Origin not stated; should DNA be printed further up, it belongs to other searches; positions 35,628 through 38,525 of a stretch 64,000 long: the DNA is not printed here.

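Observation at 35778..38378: HNH nuclease domain fused to the N-terminus of a DEAH/RHA (HrpA-like) helicase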

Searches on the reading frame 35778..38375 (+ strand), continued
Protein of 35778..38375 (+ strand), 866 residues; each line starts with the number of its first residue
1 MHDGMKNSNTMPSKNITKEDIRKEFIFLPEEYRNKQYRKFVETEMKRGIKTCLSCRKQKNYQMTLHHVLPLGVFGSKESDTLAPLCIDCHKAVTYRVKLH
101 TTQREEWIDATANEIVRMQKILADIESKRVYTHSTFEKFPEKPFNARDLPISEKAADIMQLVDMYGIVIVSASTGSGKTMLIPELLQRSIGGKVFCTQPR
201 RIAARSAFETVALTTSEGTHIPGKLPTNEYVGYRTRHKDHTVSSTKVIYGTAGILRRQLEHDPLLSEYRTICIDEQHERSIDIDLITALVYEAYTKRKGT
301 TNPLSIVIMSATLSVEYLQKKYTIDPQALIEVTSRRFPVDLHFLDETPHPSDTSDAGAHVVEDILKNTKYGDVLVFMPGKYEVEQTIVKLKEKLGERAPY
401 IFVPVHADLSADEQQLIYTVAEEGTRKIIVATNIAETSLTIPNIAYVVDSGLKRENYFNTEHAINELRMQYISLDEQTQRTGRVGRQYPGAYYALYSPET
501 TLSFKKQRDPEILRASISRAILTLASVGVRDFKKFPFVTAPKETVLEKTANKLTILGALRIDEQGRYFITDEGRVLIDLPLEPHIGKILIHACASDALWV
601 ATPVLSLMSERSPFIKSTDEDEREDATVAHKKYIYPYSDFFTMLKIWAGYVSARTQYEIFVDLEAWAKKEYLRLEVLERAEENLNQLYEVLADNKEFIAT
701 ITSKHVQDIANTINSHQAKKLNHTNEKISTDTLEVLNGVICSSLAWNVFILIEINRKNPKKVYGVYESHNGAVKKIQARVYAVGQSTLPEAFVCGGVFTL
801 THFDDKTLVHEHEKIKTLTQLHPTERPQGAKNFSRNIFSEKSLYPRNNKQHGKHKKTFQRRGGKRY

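Call 7: find_homologous_proteins(query=window:35778-38375:+, max_evalue=0.00001)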
Query window:35778-38375:+ (866 aa): 7461 proteins with E <= 0.00001 among 8000 candidates; the best 120 are listed.
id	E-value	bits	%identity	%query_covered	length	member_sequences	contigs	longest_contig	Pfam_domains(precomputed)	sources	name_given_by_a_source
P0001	0.0e+0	1953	100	100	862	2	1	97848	PF00270.36,PF00271.38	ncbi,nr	ncbi:MAG: helicase-related protein [Alphaproteobacteria bacterium]|nr:helicase-related protein [Alph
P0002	1.8e-86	309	35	65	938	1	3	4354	PF00270.36,PF00271.38,PF07717.23,PF04408.30,PF21010.3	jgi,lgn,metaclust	metaclust:\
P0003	1.1e-85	307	35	63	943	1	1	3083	PF00270.36,PF00271.38,PF07717.23,PF04408.30,PF21010.3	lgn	-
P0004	4.0e-83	298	-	-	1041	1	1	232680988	PF00270.36,PF13245.13,PF13401.13,PF00271.38,PF07717.23,PF04408.30,PF00448.29,PF25199.2,PF21010.3,PF20720.4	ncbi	ncbi:pre-mRNA-splicing factor ATP-dependent RNA helicase DHX16 [Ixodes scapularis]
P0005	3.2e-80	288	34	64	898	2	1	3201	PF00270.36,PF13245.13,PF11898.14,PF00271.38,PF07717.23,PF21010.3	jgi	jgi:ATP-dependent helicase HrpA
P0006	3.6e-79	285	34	67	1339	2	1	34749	PF00270.36,PF13245.13,PF11898.14,PF00271.38,PF07717.23,PF21010.3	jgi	-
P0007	2.3e-78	282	32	68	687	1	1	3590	PF00270.36,PF00271.38,PF07717.23,PF21010.3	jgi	jgi:HrpA-like RNA helicase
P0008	5.1e-78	281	35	66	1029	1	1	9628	PF00270.36,PF00271.38,PF04408.30,PF21010.3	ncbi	-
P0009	2.8e-77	279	33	66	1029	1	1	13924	PF00270.36,PF00271.38,PF09848.16,PF04408.30,PF21010.3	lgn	-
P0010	3.6e-77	278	34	63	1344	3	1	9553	PF00270.36,PF13245.13,PF11898.14,PF00271.38,PF07717.23,PF21010.3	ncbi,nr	ncbi:MAG: ATP-dependent RNA helicase HrpA [Deltaproteobacteria bacterium]|nr:ATP-dependent RNA helic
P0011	5.0e-77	278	35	58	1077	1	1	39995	PF00270.36,PF11898.14,PF13401.13,PF00271.38,PF07717.23,PF04408.30,PF21010.3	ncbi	ncbi:MAG: ATP-dependent RNA helicase HrpA, partial [Patulibacter minatonensis]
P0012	5.5e-77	278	33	71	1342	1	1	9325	PF00270.36,PF13245.13,PF11898.14,PF00271.38,PF07717.23,PF21010.3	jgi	jgi:ATP-dependent helicase HrpA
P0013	1.3e-76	277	35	58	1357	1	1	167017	PF00270.36,PF11898.14,PF13401.13,PF00271.38,PF07717.23,PF21010.3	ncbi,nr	ncbi:MAG: ATP-dependent RNA helicase HrpA [Solirubrobacteraceae bacterium]|nr:ATP-dependent RNA heli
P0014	1.9e-76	276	33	67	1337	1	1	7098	PF00270.36,PF13245.13,PF11898.14,PF00271.38,PF07717.23,PF21010.3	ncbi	-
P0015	2.3e-76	276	36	59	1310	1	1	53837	PF00270.36,PF13245.13,PF11898.14,PF00271.38,PF07717.23,PF21010.3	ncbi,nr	ncbi:MAG: ATP-dependent RNA helicase HrpA [Thermodesulfobacteriota bacterium]|nr:ATP-dependent RNA h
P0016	2.7e-76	275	32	71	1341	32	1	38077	PF00270.36,PF13245.13,PF11898.14,PF00271.38,PF07717.23,PF21010.3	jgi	jgi:ATP-dependent helicase HrpA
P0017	4.4e-76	275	35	58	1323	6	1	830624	PF00270.36,PF11898.14,PF00271.38,PF07717.23,PF04408.30,PF21010.3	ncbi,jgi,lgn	jgi:ATP-dependent helicase HrpA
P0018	5.6e-76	274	35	59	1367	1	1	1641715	PF00270.36,PF13245.13,PF11898.14,PF00271.38,PF07717.23,PF04408.30,PF21010.3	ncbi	-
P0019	9.6e-76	274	35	67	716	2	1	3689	PF00270.36,PF13245.13,PF00271.38,PF07717.23,PF21010.3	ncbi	ncbi:MAG: ATP-dependent RNA helicase HrpA, partial [Desulfosudaceae bacterium]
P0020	1.1e-75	273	33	67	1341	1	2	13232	PF00270.36,PF13245.13,PF11898.14,PF00271.38,PF07717.23,PF21010.3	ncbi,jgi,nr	ncbi:MAG: ATP-dependent RNA helicase HrpA [Desulfobacteraceae bacterium]|nr:ATP-dependent RNA helica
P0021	1.2e-75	273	36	58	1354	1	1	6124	PF00270.36,PF11898.14,PF13401.13,PF00271.38,PF07717.23,PF04408.30,PF21010.3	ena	-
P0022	1.5e-75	273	34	59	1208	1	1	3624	PF00270.36,PF13245.13,PF11898.14,PF13401.13,PF00271.38,PF07717.23,PF21010.3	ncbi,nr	ncbi:MAG: ATP-dependent RNA helicase HrpA, partial [Solirubrobacteraceae bacterium]|nr:ATP-dependent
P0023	1.5e-75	273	36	58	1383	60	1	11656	PF00270.36,PF11898.14,PF13401.13,PF00271.38,PF07717.23,PF04408.30,PF21010.3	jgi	jgi:ATP-dependent helicase HrpA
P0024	1.7e-75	273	34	63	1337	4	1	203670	PF00270.36,PF13245.13,PF11898.14,PF13401.13,PF00271.38,PF07717.23,PF21010.3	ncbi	-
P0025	2.7e-75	272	34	68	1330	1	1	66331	PF00270.36,PF13245.13,PF11898.14,PF00271.38,PF07717.23,PF21010.3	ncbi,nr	ncbi:MAG: ATP-dependent RNA helicase HrpA [Desulfobacteraceae bacterium]|nr:ATP-dependent RNA helica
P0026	2.8e-75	272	36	58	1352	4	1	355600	PF00270.36,PF11898.14,PF13401.13,PF00271.38,PF07717.23,PF04408.30,PF21010.3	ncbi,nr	ncbi:MAG: ATP-dependent RNA helicase HrpA [Betaproteobacteria bacterium]|nr:ATP-dependent RNA helica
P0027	3.3e-75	272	34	63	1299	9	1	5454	PF00270.36,PF13245.13,PF11898.14,PF13401.13,PF00271.38,PF07717.23,PF04408.30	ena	-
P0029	3.7e-75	272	32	73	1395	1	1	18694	PF00270.36,PF13245.13,PF11898.14,PF00271.38,PF07717.23,PF04408.30,PF21010.3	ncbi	-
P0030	4.1e-75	272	32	66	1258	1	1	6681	PF00270.36,PF13245.13,PF11898.14,PF13401.13,PF00271.38,PF07717.23,PF21010.3,PF20720.4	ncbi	-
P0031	4.2e-75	272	36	58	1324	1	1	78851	PF00270.36,PF13245.13,PF11898.14,PF13401.13,PF00271.38,PF07717.23,PF04408.30,PF21010.3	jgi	jgi:ATP-dependent helicase HrpA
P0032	4.7e-75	271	34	64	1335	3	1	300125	PF00270.36,PF13245.13,PF11898.14,PF00271.38,PF07717.23,PF21010.3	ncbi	ncbi:MAG: ATP-dependent RNA helicase HrpA [Pseudomonadota bacterium]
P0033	4.8e-75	271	33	69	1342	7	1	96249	PF00270.36,PF13245.13,PF11898.14,PF00271.38,PF07717.23,PF21010.3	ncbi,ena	-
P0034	5.2e-75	271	34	64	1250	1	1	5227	PF00270.36,PF13245.13,PF11898.14,PF00271.38,PF07717.23,PF21010.3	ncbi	-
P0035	5.4e-75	271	35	63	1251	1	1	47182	PF00270.36,PF11898.14,PF00271.38,PF07717.23,PF04408.30,PF21010.3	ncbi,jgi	jgi:ATP-dependent helicase HrpA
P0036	5.9e-75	271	34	64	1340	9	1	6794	PF00270.36,PF13245.13,PF11898.14,PF00271.38,PF07717.23,PF21010.3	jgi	jgi:ATP-dependent helicase HrpA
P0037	7.0e-75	271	35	60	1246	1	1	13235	PF00270.36,PF11898.14,PF00271.38,PF07717.23,PF04408.30,PF21010.3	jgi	-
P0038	7.7e-75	271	35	58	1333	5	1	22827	PF00270.36,PF13245.13,PF11898.14,PF13401.13,PF00271.38,PF07717.23,PF04408.30,PF21010.3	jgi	jgi:ATP-dependent helicase HrpA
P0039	8.2e-75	271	33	69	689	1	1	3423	PF00270.36,PF13245.13,PF00271.38,PF07717.23,PF21010.3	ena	-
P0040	8.8e-75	270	32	62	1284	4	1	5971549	PF00270.36,PF13245.13,PF11898.14,PF13401.13,PF00271.38,PF07717.23,PF21010.3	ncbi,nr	ncbi:ATP-dependent RNA helicase HrpA [Ahniella affigens]|nr:ATP-dependent RNA helicase HrpA [Ahniell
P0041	8.9e-75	270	36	58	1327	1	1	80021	PF00270.36,PF13245.13,PF11898.14,PF00271.38,PF07717.23,PF04408.30,PF21010.3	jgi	jgi:ATP-dependent helicase HrpA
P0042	1.1e-74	270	32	68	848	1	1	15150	PF00270.36,PF13245.13,PF11898.14,PF13401.13,PF00271.38,PF07717.23,PF04408.30,PF21010.3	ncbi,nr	ncbi:MAG: ATP-dependent RNA helicase HrpA, partial [Betaproteobacteria bacterium]|nr:ATP-dependent R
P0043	1.2e-74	270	34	64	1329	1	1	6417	PF00270.36,PF13245.13,PF11898.14,PF13401.13,PF00271.38,PF07717.23,PF21010.3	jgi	-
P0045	1.6e-74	270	36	58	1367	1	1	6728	PF00270.36,PF11898.14,PF00271.38,PF07717.23,PF04408.30,PF21010.3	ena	-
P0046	1.7e-74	270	34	60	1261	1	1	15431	PF00270.36,PF11898.14,PF13401.13,PF00271.38,PF07717.23,PF21010.3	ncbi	ncbi:MAG: ATP-dependent RNA helicase HrpA, partial [Patulibacter sp.]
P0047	1.7e-74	269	34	63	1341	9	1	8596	PF00270.36,PF13245.13,PF11898.14,PF00271.38,PF07717.23,PF21010.3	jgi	jgi:ATP-dependent helicase HrpA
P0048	1.8e-74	269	35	59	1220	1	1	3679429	PF00270.36,PF13245.13,PF11898.14,PF00271.38,PF07717.23,PF04408.30,PF21010.3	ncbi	ncbi:MAG: ATP-dependent RNA helicase HrpA [Kofleriaceae bacterium]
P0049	2.0e-74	269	35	58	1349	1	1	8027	PF00270.36,PF13245.13,PF11898.14,PF13401.13,PF00271.38,PF07717.23,PF04408.30,PF21010.3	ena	-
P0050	2.1e-74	269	33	64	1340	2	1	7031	PF00270.36,PF13245.13,PF11898.14,PF00271.38,PF07717.23,PF21010.3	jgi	-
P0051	2.1e-74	269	32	62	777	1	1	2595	PF00270.36,PF13401.13,PF00271.38,PF07717.23,PF21010.3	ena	-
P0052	2.3e-74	269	33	68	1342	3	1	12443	PF00270.36,PF13245.13,PF11898.14,PF00271.38,PF07717.23,PF21010.3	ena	-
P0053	2.5e-74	269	34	63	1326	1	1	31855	PF00270.36,PF11898.14,PF13401.13,PF00271.38,PF07717.23,PF21010.3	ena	-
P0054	2.7e-74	269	35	58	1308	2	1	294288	PF00270.36,PF11898.14,PF13401.13,PF00271.38,PF07717.23,PF04408.30,PF21010.3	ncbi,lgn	-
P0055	3.2e-74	269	34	58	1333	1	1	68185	PF00270.36,PF13245.13,PF11898.14,PF13401.13,PF00271.38,PF07717.23,PF21010.3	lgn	-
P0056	3.4e-74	269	35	59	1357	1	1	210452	PF00270.36,PF11898.14,PF00271.38,PF07717.23,PF04408.30,PF21010.3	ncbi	-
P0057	3.6e-74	268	31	67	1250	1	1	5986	PF00270.36,PF13245.13,PF11898.14,PF00271.38,PF07717.23,PF04408.30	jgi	-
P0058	3.8e-74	268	34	61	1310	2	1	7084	PF00270.36,PF13245.13,PF11898.14,PF00271.38,PF07717.23,PF21010.3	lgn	-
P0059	4.7e-74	268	35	59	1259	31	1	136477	PF00270.36,PF11898.14,PF00271.38,PF07717.23,PF04408.30,PF21010.3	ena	-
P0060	4.8e-74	268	35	58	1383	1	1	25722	PF00270.36,PF11898.14,PF00271.38,PF07717.23,PF04408.30,PF21010.3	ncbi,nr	ncbi:MAG: ATP-dependent RNA helicase HrpA [Aeromicrobium sp.]|nr:ATP-dependent RNA helicase HrpA [Bu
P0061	5.0e-74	268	33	64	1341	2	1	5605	PF00270.36,PF13245.13,PF11898.14,PF00271.38,PF07717.23,PF21010.3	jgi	-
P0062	5.3e-74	268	35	60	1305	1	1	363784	PF00270.36,PF11898.14,PF13401.13,PF00271.38,PF07717.23,PF04408.30,PF21010.3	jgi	-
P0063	5.3e-74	268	34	58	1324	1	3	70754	PF00270.36,PF11898.14,PF00271.38,PF07717.23,PF04408.30,PF21010.3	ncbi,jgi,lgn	jgi:ATP-dependent helicase HrpA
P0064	6.1e-74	268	33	63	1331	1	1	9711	PF00270.36,PF13245.13,PF11898.14,PF00271.38,PF07717.23,PF21010.3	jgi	-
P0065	6.5e-74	268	35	58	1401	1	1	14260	PF00270.36,PF13245.13,PF11898.14,PF13401.13,PF00271.38,PF07717.23,PF04408.30,PF21010.3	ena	-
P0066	6.6e-74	268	34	60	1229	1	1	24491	PF00270.36,PF11898.14,PF00271.38,PF07717.23,PF04408.30,PF21010.3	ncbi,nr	ncbi:MAG: ATP-dependent RNA helicase HrpA [Kofleriaceae bacterium]|nr:ATP-dependent RNA helicase Hrp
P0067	7.5e-74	267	33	64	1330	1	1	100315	PF00270.36,PF13245.13,PF11898.14,PF00271.38,PF07717.23,PF21010.3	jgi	jgi:ATP-dependent helicase HrpA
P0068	7.8e-74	267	35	58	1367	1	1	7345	PF00270.36,PF13245.13,PF11898.14,PF00271.38,PF07717.23,PF04408.30,PF21010.3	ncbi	-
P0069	8.2e-74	267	35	58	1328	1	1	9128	PF00270.36,PF11898.14,PF00271.38,PF07717.23,PF04408.30,PF21010.3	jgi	jgi:ATP-dependent helicase HrpA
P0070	1.0e-73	267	35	58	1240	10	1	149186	PF00270.36,PF11898.14,PF13401.13,PF00271.38,PF07717.23,PF21010.3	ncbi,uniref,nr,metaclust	ncbi:ATP-dependent RNA helicase HrpA [Ferrovum sp. PN-J185]|uniref:ATP-dependent RNA helicase HrpA n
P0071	1.1e-73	267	34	64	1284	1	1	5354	PF00270.36,PF11898.14,PF13401.13,PF00271.38,PF07717.23,PF21010.3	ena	-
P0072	1.1e-73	267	34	66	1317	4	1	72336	PF00270.36,PF11898.14,PF00271.38,PF07717.23,PF04408.30,PF21010.3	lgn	-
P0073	1.1e-73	267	35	58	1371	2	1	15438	PF00270.36,PF13245.13,PF11898.14,PF00271.38,PF07717.23,PF04408.30,PF21010.3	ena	-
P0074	1.1e-73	267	32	64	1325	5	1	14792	PF00270.36,PF13245.13,PF11898.14,PF00271.38,PF07717.23,PF21010.3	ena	-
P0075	1.1e-73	267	35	58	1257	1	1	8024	PF00270.36,PF11898.14,PF00271.38,PF07717.23,PF04408.30,PF21010.3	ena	-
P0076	1.2e-73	267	36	58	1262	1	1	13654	PF00270.36,PF11898.14,PF00271.38,PF07717.23,PF04408.30,PF21010.3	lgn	-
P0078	1.4e-73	267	34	62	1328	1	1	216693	PF00270.36,PF11898.14,PF00271.38,PF07717.23,PF04408.30,PF21010.3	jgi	jgi:ATP-dependent helicase HrpA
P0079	1.6e-73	266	35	58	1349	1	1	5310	PF00270.36,PF11898.14,PF13401.13,PF00271.38,PF07717.23,PF04408.30,PF21010.3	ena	-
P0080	1.6e-73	266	33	63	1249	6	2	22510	PF00270.36,PF11898.14,PF00271.38,PF07717.23,PF04408.30,PF21010.3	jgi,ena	jgi:ATP-dependent helicase HrpA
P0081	1.8e-73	266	36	58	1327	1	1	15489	PF00270.36,PF13245.13,PF11898.14,PF13401.13,PF00271.38,PF07717.23,PF04408.30,PF21010.3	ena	-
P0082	1.8e-73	266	33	64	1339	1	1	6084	PF00270.36,PF11898.14,PF00271.38,PF07717.23,PF04408.30,PF21010.3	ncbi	-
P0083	2.0e-73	266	35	58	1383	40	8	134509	PF00270.36,PF13245.13,PF11898.14,PF13401.13,PF00271.38,PF07717.23,PF04408.30,PF21010.3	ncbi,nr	ncbi:MAG: ATP-dependent RNA helicase HrpA [Rhodocyclaceae bacterium]|nr:ATP-dependent RNA helicase H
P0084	2.0e-73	266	33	69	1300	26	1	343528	PF00270.36,PF11898.14,PF13401.13,PF00271.38,PF07717.23,PF21010.3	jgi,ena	-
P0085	2.1e-73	266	33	67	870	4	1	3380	PF00270.36,PF11898.14,PF00271.38,PF07717.23,PF04408.30,PF21010.3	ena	-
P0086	2.2e-73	266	35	61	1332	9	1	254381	PF00270.36,PF13245.13,PF11898.14,PF00271.38,PF07717.23,PF21010.3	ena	-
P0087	2.2e-73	266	32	68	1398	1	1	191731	PF00270.36,PF11898.14,PF00271.38,PF07717.23,PF04408.30,PF21010.3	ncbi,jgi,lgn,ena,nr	ncbi:MAG: ATP-dependent helicase HrpA [Puniceicoccaceae bacterium 5H]|nr:MAG: ATP-dependent helicase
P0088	2.5e-73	266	32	70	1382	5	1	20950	PF00270.36,PF13245.13,PF11898.14,PF13401.13,PF00271.38,PF07717.23,PF04408.30,PF21010.3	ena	-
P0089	2.5e-73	266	31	63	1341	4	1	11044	PF00270.36,PF13245.13,PF11898.14,PF13401.13,PF00271.38,PF07717.23,PF21010.3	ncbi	-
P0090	2.5e-73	266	35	58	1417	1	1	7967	PF00270.36,PF11898.14,PF00271.38,PF07717.23,PF04408.30,PF21010.3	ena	-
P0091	2.8e-73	266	35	58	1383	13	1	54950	PF00270.36,PF11898.14,PF13401.13,PF00271.38,PF07717.23,PF04408.30,PF21010.3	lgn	-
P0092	2.8e-73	265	32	65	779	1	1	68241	PF00270.36,PF00271.38,PF07717.23,PF21010.3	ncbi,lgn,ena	-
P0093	3.0e-73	265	35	58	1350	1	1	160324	PF00270.36,PF11898.14,PF00271.38,PF07717.23,PF21010.3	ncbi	-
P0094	3.2e-73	265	35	58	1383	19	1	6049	PF00270.36,PF11898.14,PF13401.13,PF00271.38,PF07717.23,PF04408.30,PF21010.3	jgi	jgi:ATP-dependent helicase HrpA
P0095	3.3e-73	265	32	73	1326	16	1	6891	PF00270.36,PF13245.13,PF11898.14,PF00271.38,PF07717.23,PF21010.3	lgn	-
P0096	3.3e-73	265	35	58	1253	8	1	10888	PF00270.36,PF11898.14,PF00271.38,PF07717.23,PF21010.3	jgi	-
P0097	3.4e-73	265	34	59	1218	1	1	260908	PF00270.36,PF11898.14,PF00271.38,PF07717.23,PF21010.3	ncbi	-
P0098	3.4e-73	265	30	71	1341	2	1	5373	PF00270.36,PF13245.13,PF11898.14,PF00271.38,PF07717.23,PF21010.3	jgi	jgi:ATP-dependent RNA helicase HrpA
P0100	5.2e-73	265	35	58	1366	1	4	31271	PF00270.36,PF13245.13,PF11898.14,PF13401.13,PF00271.38,PF07717.23,PF04408.30,PF21010.3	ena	-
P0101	5.4e-73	265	33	66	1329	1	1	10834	PF00270.36,PF13245.13,PF11898.14,PF00271.38,PF07717.23,PF21010.3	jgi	jgi:ATP-dependent helicase HrpA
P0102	5.5e-73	265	35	58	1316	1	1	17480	PF00270.36,PF11898.14,PF00271.38,PF07717.23,PF21010.3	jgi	jgi:ATP-dependent helicase HrpA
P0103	5.6e-73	265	33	63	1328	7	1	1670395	PF00270.36,PF13245.13,PF11898.14,PF13401.13,PF00271.38,PF07717.23,PF21010.3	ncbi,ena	-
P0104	5.8e-73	264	35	58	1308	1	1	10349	PF00270.36,PF11898.14,PF00271.38,PF07717.23,PF04408.30,PF21010.3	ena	-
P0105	6.2e-73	264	33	66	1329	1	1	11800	PF00270.36,PF13245.13,PF11898.14,PF00271.38,PF07717.23,PF21010.3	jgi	jgi:ATP-dependent helicase HrpA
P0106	7.0e-73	264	35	58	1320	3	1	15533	PF00270.36,PF13245.13,PF11898.14,PF00271.38,PF07717.23,PF21010.3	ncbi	-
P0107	7.3e-73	264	33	65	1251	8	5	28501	PF00270.36,PF11898.14,PF00271.38,PF07717.23,PF04408.30,PF21010.3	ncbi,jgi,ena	jgi:ATP-dependent helicase HrpA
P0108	7.8e-73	264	35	62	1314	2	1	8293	PF00270.36,PF11898.14,PF13401.13,PF00271.38,PF07717.23,PF04408.30,PF21010.3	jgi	jgi:ATP-dependent helicase HrpA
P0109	8.3e-73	264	31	80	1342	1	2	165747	PF00270.36,PF11898.14,PF13401.13,PF00271.38,PF07717.23,PF04408.30,PF21010.3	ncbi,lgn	-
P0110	8.7e-73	264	34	64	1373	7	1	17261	PF00270.36,PF11898.14,PF00271.38,PF07717.23,PF04408.30,PF21010.3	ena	-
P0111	9.6e-73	264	36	58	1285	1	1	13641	PF00270.36,PF13245.13,PF11898.14,PF13401.13,PF00271.38,PF07717.23,PF04408.30,PF21010.3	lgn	-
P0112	9.8e-73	264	35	60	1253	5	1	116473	PF00270.36,PF11898.14,PF00271.38,PF07717.23,PF21010.3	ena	-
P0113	9.9e-73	264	34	60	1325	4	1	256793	PF00270.36,PF13245.13,PF11898.14,PF13401.13,PF00271.38,PF07717.23,PF04408.30,PF21010.3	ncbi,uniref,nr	ncbi:ATP-dependent RNA helicase HrpA [Thiomicrorhabdus sp. 6S2-11]|uniref:ATP-dependent RNA helicase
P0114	1.0e-72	264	36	58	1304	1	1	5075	PF11898.14,PF00271.38,PF07717.23,PF04408.30,PF21010.3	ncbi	ncbi:MAG: ATP-dependent RNA helicase HrpA [Burkholderiales bacterium]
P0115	1.1e-72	264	35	58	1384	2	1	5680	PF00270.36,PF13245.13,PF11898.14,PF13401.13,PF00271.38,PF07717.23,PF04408.30,PF21010.3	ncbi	-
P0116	1.1e-72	264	35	58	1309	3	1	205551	PF00270.36,PF13245.13,PF11898.14,PF13401.13,PF00271.38,PF07717.23,PF04408.30,PF21010.3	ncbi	-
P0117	1.1e-72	264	31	63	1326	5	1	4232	PF00270.36,PF11898.14,PF13401.13,PF00271.38,PF07717.23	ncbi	ncbi:MAG: ATP-dependent RNA helicase HrpA [Rhodanobacteraceae bacterium]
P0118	1.2e-72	263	35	59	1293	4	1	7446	PF00270.36,PF13245.13,PF11898.14,PF13401.13,PF00271.38,PF07717.23,PF21010.3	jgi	-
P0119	1.3e-72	263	33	63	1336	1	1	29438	PF00270.36,PF13245.13,PF11898.14,PF00271.38,PF07717.23,PF21010.3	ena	-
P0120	1.3e-72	263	33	62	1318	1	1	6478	PF00270.36,PF11898.14,PF00271.38,PF07717.23,PF04408.30,PF21010.3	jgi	jgi:ATP-dependent helicase HrpA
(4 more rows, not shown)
